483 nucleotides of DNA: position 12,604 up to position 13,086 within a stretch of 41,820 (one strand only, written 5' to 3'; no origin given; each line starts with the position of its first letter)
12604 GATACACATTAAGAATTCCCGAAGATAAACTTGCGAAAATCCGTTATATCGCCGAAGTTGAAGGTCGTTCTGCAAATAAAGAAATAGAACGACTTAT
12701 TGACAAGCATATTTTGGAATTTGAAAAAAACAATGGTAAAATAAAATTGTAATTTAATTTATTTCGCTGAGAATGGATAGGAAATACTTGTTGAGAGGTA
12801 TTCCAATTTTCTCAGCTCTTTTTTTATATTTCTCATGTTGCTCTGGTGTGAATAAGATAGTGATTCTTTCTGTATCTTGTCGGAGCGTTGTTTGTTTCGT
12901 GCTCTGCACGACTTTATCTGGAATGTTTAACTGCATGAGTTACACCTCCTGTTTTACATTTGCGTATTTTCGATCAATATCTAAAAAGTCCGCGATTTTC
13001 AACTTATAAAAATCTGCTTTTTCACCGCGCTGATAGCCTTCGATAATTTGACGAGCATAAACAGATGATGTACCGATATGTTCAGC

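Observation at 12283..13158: Unusual regulatory cluster: three ribbon-helix-helix proteins (one on the opposite strand) next to Cro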

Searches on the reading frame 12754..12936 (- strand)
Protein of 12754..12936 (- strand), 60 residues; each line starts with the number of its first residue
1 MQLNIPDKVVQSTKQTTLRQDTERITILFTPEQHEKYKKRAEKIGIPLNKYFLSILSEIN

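Call 4: search_protein_families(library=pfam, proteins=[window:12754-12936:-], max_evalue=1)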
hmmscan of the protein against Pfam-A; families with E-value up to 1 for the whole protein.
window:12754-12936:- (60 aa): 3 families
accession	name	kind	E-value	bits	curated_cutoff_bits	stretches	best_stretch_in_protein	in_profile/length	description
PF21983.2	NikA-like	-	0.0001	22.8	27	1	19-54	1-36/72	Mobilization protein NikA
PF12651.13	RHH_3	-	0.039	14.4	21.6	1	23-51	3-31/44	Ribbon-helix-helix domain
PF17618.7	SL4P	-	0.063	13.8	28.1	1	18-52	12-48/88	Uncharacterized Strongylid L4 protein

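Call 10: search_dna_similar(query=window:12754-12936:-, collection=phages, mode=protein, max_evalue=0.01, max_rows=25)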
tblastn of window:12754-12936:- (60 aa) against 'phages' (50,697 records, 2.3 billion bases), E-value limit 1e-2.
No match.

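Call 19: search_protein_families(library=phrogs, proteins=[window:12754-12936:-], max_evalue=0.01)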
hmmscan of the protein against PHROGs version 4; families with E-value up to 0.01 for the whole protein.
window:12754-12936:- (60 aa): 1 family
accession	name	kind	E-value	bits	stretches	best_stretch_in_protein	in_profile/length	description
phrog_582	-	transcription regulation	0.00047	21.4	1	7-58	42-93/105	Arc-like repressor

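Call 22: find_homologous_proteins(query=window:12754-12936:-, max_evalue=0.001)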
Query window:12754-12936:- (60 aa): 4 proteins with E <= 0.001 among 4 candidates.
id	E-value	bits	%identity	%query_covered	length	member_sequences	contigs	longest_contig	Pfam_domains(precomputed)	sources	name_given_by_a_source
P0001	7.1e-31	121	100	100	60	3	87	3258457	-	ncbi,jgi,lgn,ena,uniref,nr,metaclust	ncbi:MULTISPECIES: hypothetical protein [Enterococcus]|jgi:predicted DNA binding CopG/RHH family pro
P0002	7.0e-18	81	82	83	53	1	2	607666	-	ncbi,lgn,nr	ncbi:hypothetical protein LMK19_001865 [Listeria monocytogenes]|nr:hypothetical protein [Listeria mo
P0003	2.8e-16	76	85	78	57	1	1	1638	-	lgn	-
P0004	8.2e-15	71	67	97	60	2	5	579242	-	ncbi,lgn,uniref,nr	ncbi:TPA: hypothetical protein O2E65_001543 [Listeria monocytogenes]|uniref:hypothetical protein n=1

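Call 31: search_protein_representatives(protein=window:12754-12936:-)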
Query: 60 residues. Proteins with E-value up to 0.001 (for the whole library): 6; up to 1e-10: 2; up to 1e-30: 1. The best 6 are listed.
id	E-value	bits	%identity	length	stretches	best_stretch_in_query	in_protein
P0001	2.3e-31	121.4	100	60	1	1-60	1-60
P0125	9.9e-28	110.0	27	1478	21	28-57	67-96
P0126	7.6e-06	41.8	-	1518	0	-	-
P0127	1.2e-05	41.2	34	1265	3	22-52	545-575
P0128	3.3e-04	36.8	53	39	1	23-58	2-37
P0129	5.1e-04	36.2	26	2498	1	15-52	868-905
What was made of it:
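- Tried and rejected: Homologues of Y. Y has only 4 homologues in the 5.8-billion-protein search, and 6 hits in the exhaustive representative search; three of those six are long repetitive proteins, which I take to be spurious (calls 22, 31).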

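Call 33: find_encoding_contigs(protein=P0004, flank=4000, max_places=3)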
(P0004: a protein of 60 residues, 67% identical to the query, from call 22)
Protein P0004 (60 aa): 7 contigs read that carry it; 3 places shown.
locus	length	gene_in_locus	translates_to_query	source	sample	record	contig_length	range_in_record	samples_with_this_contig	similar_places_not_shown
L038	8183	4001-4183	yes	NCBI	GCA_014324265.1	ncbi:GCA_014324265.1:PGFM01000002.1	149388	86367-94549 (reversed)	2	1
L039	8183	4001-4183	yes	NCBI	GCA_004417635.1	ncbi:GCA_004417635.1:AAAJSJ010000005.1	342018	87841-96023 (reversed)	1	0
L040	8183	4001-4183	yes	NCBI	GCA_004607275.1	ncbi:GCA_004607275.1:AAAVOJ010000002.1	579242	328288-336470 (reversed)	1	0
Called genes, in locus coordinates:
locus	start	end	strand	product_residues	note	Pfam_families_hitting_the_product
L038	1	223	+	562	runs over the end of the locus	PF17210:SdrD_B, PF13620:CarboxypepD_reg (weak), PF22904:NOMO1-like_2nd (weak), PF17802:SpaA, PF17210:SdrD_B (weak), PF17802:SpaA, PF00746:Gram_pos_anchor (weak)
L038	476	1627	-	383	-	PF14659:Phage_int_SAM_3, PF22022:Phage_int_M (weak), PF00589:Phage_integrase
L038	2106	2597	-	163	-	PF01381:HTH_3, PF12844:HTH_19, PF13560:HTH_31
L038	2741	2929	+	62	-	PF12844:HTH_19, PF13560:HTH_31 (weak), PF01381:HTH_3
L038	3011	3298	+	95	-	PF12728:HTH_17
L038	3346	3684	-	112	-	-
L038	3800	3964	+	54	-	-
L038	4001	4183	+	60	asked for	-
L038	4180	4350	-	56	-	PF03869:Arc (weak)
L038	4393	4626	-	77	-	PF12844:HTH_19 (weak), PF13443:HTH_26, PF13560:HTH_31 (faint), PF01381:HTH_3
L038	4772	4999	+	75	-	PF13560:HTH_31 (weak), PF12844:HTH_19, PF01381:HTH_3, PF13443:HTH_26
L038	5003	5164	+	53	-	-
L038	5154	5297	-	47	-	PF03869:Arc, PF19891:DUF6364 (weak), PF01402:RHH_1 (weak)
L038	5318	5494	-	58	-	-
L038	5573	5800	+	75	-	-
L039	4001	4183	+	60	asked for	-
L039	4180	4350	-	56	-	PF03869:Arc (weak)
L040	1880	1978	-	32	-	PF03869:Arc (weak)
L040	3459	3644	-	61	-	PF03869:Arc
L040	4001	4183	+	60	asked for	-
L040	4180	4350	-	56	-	PF03869:Arc (weak)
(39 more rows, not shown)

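Call 34: find_encoding_contigs(protein=P0002, flank=4000, max_places=2)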
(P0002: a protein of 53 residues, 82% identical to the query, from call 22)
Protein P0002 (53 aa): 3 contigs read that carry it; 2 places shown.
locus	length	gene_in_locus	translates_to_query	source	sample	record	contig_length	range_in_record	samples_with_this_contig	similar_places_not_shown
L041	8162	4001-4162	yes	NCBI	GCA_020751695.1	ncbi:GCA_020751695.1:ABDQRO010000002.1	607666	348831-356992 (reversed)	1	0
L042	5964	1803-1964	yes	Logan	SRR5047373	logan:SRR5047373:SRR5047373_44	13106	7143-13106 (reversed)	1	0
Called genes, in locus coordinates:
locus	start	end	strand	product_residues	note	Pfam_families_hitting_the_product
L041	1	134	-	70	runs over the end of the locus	PF12844:HTH_19, PF01381:HTH_3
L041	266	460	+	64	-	PF01381:HTH_3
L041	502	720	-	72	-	PF13560:HTH_31 (weak), PF12844:HTH_19, PF13443:HTH_26 (weak), PF01381:HTH_3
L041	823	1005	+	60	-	PF12844:HTH_19 (weak), PF13560:HTH_31, PF01381:HTH_3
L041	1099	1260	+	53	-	-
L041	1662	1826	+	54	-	-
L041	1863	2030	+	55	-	-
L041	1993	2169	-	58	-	-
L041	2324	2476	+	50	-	-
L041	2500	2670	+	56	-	-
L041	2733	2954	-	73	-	PF13560:HTH_31 (weak), PF12844:HTH_19, PF01381:HTH_3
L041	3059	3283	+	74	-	PF01381:HTH_3, PF12844:HTH_19, PF13560:HTH_31 (weak)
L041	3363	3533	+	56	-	PF12441:CopG_antitoxin (weak)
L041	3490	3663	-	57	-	-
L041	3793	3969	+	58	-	-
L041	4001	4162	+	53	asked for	-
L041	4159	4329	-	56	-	PF03869:Arc (weak)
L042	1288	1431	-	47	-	PF03869:Arc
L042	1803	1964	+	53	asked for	-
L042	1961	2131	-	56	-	PF03869:Arc (weak)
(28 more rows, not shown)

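Call 47: search_solved_structures(query=A2, max_evalue=1, show_alignments=1)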
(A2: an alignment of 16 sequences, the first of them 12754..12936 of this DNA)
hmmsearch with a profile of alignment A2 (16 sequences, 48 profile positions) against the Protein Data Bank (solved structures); distinct sequences matched with E-value up to 1: 13.
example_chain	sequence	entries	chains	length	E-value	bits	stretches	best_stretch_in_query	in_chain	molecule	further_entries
8etq_A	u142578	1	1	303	2e-22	81.9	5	1-36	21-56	k-cTRP5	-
4hv0_A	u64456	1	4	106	0.00024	24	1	15-48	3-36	AvtR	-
1b28_A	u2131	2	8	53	0.0011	21.8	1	8-41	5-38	PROTEIN (REGULATORY PROTEIN ARC) | ARC REPRESSOR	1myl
2ba3_A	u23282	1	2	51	0.01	18.8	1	2-40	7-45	NikA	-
7ebl_A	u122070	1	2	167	0.04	16.9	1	9-30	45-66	STING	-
1mnt_A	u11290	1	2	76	0.071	16.1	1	16-45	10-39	MNT REPRESSOR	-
5x3t_A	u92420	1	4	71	0.079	15.9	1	11-35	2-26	Antitoxin VapB26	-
2an7_A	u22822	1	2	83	0.098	15.6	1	10-41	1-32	Protein parD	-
6sbw_A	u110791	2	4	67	0.12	15.4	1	15-36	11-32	CdbA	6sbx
2cpg_A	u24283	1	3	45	0.56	13.2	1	10-35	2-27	TRANSCRIPTIONAL REPRESSOR COPG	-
1b01_A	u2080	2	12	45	0.57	13.2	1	10-35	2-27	TRANSCRIPTIONAL REPRESSOR COPG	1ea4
1o4w_A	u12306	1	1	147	0.68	12.9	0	22-36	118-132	PIN (PilT N-terminus) domain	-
6az3_e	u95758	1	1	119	0.95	12.5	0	24-40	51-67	60S ribosomal subunit protein L31, putative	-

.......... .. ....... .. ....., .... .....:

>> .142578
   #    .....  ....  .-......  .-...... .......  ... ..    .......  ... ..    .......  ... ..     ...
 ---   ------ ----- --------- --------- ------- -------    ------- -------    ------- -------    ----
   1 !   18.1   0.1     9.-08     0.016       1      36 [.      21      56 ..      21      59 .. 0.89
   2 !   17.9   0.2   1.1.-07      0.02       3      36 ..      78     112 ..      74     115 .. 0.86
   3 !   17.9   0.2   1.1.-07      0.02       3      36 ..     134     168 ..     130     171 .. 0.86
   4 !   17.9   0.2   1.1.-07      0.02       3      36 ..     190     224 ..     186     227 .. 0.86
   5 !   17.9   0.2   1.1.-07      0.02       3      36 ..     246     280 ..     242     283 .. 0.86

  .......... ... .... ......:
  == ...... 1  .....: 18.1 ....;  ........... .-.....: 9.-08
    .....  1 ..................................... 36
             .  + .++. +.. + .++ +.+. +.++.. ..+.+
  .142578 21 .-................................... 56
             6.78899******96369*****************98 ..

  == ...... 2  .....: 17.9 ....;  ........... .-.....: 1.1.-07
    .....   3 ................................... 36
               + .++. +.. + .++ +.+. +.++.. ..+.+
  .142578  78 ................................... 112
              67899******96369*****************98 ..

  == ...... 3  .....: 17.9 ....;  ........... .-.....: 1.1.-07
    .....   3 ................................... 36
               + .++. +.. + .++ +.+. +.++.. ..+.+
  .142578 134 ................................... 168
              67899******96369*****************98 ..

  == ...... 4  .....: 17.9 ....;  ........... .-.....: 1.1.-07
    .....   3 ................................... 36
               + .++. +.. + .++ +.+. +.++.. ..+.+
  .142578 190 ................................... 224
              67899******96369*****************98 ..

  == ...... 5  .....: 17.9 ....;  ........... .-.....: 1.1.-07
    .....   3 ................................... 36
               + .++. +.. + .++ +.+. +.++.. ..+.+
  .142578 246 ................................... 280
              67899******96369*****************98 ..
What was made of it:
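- On Pfam Arc (PF03869) / ribbon-helix-helix superfamily: A profile of Y-position proteins hits PDB AvtR (2.4e-4), Arc (1.1e-3) and NikA (0.01) (call 47).
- Tried and rejected: The top PDB profile hit, k-cTRP5, is a designed repeat protein and I ignored it (call 47).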

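Call 49: search_protein_families(library=pfam, alignment_id=A2, max_evalue=0.01)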
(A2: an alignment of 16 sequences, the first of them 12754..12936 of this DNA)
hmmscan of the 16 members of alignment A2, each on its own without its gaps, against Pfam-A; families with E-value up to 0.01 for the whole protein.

A. member 1, window:12754-12936:- (60 aa): 1 family
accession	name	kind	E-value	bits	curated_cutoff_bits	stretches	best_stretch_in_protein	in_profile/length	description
PF21983.2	NikA-like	-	0.0001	22.8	27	1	19-54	1-36/72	Mobilization protein NikA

B. families by the number of members that match (of 16 scanned): 9 families
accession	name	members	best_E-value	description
PF12441.14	CopG_antitoxin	9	0.00014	CopG antitoxin of type II toxin-antitoxin system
PF05534.18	HicB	8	1.1e-07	HicB family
PF21983.2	NikA-like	7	0.0001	Mobilization protein NikA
PF01402.27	RHH_1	3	0.00019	Ribbon-helix-helix protein, copG family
PF22513.2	FitA-like_RHH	3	0.0013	Antitoxin FitA-like, ribbon-helix-helix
PF07878.17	RHH_5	2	5.3e-05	CopG-like RHH_1 or ribbon-helix-helix domain, RHH_5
PF03869.20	Arc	2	0.00028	Arc-like DNA binding domain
PF09274.16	ParG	1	0.005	ParG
PF19891.5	DUF6364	1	0.009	Family of unknown function (DUF6364)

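Call 55: predict_structure(alignment_id=A3)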
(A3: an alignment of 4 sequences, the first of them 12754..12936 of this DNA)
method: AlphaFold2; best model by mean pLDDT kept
length: 60 residues; sequences in the alignment: 4
mean_pLDDT: 73.5   pTM: 0.43
mean pLDDT of the five models: 73.5, 70.3, 66.3, 61.9, 56.6
residues with pLDDT >= 90: 7; 70-90: 26; 50-70: 24; < 50: 3
segments of 3 or more residues with pLDDT < 50: none
pLDDT, mean of each block of 10 residues (from residue 1): 53 62 72 88 89 76
secondary structure, 60 per line:
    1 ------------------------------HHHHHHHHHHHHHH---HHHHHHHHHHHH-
elements in order: H31-44 H48-59
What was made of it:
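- On Pfam Arc (PF03869) / ribbon-helix-helix superfamily: The AF2 model has an extended stretch at 24-30 and helices at 31-44 and 48-59, with pLDDT 88-89 in the helices (call 55).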

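Call 58: fold_search(model_id=the predicted structure, library=pdb)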
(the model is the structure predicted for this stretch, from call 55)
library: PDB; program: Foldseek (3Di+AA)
matches with E <= 10: 94; with E <= 0.001: 0
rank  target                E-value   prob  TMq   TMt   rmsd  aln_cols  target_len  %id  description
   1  2ba3_MODEL_1_A        2.6e-01  0.95  0.56  0.64   2.7        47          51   30  NMR Structure of NikA N-terminal Fragment (released 2006-10-03)
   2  1baz_B                3.7e-01  0.98  0.52  0.72   1.6        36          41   19  ARC REPRESSOR MUTANT PHE10VAL (released 1998-06-17)
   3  1b01_A                4.3e-01  0.96  0.52  0.69   1.9        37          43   22  TRANSCRIPTIONAL REPRESSOR COPG/DNA COMPLEX (released 1999-11-19)
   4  2cpg_C                4.6e-01  0.97  0.52  0.72   1.9        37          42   22  TRANSCRIPTIONAL REPRESSOR COPG (released 1999-11-19)
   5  1ea4_B                5.3e-01  0.95  0.52  0.72   1.9        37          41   22  TRANSCRIPTIONAL REPRESSOR COPG/22bp dsDNA COMPLEX (released 2001-07-05)
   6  1ea4_F                7.6e-01  0.91  0.52  0.67   1.9        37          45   22  TRANSCRIPTIONAL REPRESSOR COPG/22bp dsDNA COMPLEX (released 2001-07-05)
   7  1b28_MODEL_1_A        7.6e-01  0.84  0.51  0.56   2.7        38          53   21  ARC REPRESSOR MYL MUTANT FROM SALMONELLA BACTERIOPHAGE P22 (released 1999-11-03)
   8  1ea4_E                8.8e-01  0.89  0.52  0.68   1.9        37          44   22  TRANSCRIPTIONAL REPRESSOR COPG/22bp dsDNA COMPLEX (released 2001-07-05)
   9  1myk_B                9.5e-01  0.89  0.52  0.66   1.6        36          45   19  CRYSTAL STRUCTURE, FOLDING, AND OPERATOR BINDING OF THE HYPERSTABLE ARC REPRESSOR MUTANT PL8 (released 1995-01-26)
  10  1par_A                9.5e-01  0.84  0.52  0.59   3.2        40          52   18  DNA RECOGNITION BY BETA-SHEETS IN THE ARC REPRESSOR-OPERATOR CRYSTAL STRUCTURE (released 1994-07-31)
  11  1par_C                9.5e-01  0.80  0.52  0.61   5.1        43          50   16  DNA RECOGNITION BY BETA-SHEETS IN THE ARC REPRESSOR-OPERATOR CRYSTAL STRUCTURE (released 1994-07-31)
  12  7ak7_F                1.0e+00  0.89  0.56  0.47   2.1        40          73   12  Structure of Salmonella TacT2 toxin bound to TacA2 antitoxin (released 2021-08-18)
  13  6gts_C                1.0e+00  0.89  0.55  0.41   1.3        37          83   16  Structure of the AtaT-AtaR complex bound DNA (released 2019-03-06)
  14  5zgn_A                1.0e+00  0.85  0.55  0.48   2.2        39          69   15  The crystal structure of KacTA-DNA complex (released 2019-04-03)
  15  3qoq_A                1.0e+00  0.77  0.54  0.63   3.5        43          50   12  Crystal Structure of the Transcription Factor AmrZ in Complex with the 18 Base Pair amrZ1 Binding Site (released 2012-02-15)
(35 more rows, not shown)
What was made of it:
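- Checked: The AF2 model is strand-helix-helix, and its top ~38 Foldseek PDB hits are almost all RHH proteins (calls 55, 58).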

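Call 60: search_protein_families(library=padloc, proteins=[window:12754-12936:-], max_evalue=0.01)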
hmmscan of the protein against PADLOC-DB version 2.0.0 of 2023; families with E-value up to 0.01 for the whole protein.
window:12754-12936:- (60 aa): 0 families

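Call 61: search_protein_families(library=ncbifam, proteins=[window:12754-12936:-], max_evalue=0.01)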
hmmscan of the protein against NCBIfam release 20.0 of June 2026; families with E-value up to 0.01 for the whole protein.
window:12754-12936:- (60 aa): 0 families
